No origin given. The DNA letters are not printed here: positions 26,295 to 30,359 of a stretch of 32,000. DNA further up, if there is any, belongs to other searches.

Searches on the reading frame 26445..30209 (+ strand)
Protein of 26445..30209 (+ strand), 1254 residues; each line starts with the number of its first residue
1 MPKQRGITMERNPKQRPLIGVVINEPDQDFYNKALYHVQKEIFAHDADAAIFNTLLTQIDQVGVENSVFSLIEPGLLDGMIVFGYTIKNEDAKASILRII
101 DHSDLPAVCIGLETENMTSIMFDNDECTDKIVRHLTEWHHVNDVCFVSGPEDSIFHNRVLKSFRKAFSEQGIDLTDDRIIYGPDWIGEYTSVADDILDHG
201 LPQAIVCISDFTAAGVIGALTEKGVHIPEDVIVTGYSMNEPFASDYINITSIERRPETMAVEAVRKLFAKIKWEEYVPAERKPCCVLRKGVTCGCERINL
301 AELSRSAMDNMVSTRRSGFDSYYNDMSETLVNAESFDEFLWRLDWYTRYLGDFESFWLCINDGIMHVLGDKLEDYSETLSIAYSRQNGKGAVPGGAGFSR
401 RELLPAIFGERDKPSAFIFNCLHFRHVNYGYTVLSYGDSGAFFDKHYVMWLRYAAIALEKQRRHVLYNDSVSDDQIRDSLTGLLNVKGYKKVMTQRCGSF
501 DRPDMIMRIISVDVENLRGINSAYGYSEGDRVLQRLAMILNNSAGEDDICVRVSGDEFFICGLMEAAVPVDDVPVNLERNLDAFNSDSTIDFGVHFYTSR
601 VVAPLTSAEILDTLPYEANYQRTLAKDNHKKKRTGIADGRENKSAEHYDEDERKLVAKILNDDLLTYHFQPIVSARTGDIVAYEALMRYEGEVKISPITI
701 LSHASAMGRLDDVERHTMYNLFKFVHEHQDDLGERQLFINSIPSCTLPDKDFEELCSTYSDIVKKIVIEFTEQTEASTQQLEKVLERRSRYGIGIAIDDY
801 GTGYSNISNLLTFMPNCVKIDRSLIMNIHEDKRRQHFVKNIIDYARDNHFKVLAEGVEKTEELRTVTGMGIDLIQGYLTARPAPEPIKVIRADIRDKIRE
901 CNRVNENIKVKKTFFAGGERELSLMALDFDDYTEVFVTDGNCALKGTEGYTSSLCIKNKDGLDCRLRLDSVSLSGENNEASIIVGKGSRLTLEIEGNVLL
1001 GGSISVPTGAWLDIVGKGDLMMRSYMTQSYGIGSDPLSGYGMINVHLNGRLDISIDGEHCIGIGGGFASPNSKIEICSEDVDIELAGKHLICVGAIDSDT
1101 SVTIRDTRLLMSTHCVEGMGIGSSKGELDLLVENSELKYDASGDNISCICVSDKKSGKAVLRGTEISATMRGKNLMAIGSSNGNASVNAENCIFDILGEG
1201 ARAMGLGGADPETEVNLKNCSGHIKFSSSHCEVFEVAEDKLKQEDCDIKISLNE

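Call 92: search_solved_structures(query=window:26445-30209:+, max_evalue=0.00001)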
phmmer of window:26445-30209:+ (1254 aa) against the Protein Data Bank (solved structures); distinct sequences matched with E-value up to 0.00001: 85 (the best 60 are shown).
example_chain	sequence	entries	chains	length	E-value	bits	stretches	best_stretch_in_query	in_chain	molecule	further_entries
6ifq_B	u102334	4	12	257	2.3e-26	94.9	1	665-890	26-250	cyclic di nucleotide phoshodiesterase | EAL domain protein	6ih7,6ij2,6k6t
6ih1_A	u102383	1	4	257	2.5e-26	94.8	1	665-890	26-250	cyclic di nucleotide phoshodiesterase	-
5m3c_A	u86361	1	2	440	1.2e-21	79.3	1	478-886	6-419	Diguanylate cyclase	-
4rnh_A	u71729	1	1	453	2.1e-21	78.5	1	499-885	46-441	Motility regulator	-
5mf5_A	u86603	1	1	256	2.6e-20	74.9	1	667-885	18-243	Diguanylate phosphodiesterase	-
4y9o_A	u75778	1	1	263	2.7e-20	74.8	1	666-885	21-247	PA3825-EAL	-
5mkg_A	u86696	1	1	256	2.8e-20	74.8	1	667-884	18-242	Diguanylate phosphodiesterase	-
5mkg_B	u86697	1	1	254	2.8e-20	74.8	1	667-884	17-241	Diguanylate phosphodiesterase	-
5mfu_A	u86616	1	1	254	2.8e-20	74.8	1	667-884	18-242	cyclic-guanylate-specific phosphodiesterase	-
4y8e_A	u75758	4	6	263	2.9e-20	74.7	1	666-884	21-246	PA3825 EAL | PA3825-EAL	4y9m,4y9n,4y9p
4rnf_A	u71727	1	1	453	5e-20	73.9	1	499-885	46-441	Motility regulator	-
4lj3_A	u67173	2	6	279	1.2e-19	72.7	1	664-884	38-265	Cyclic di-GMP phosphodiesterase YahA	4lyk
4kie_A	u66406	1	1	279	1.7e-19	72.2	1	667-884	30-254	Cyclic di-GMP phosphodiesterase YahA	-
3gfx_A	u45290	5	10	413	3e-19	71.4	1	669-885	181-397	Klebsiella pneumoniae BlrP1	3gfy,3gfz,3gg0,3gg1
7pk5_A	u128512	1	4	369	3.7e-19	71.1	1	667-884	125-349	Cyclic di-GMP phosphodiesterase PdeL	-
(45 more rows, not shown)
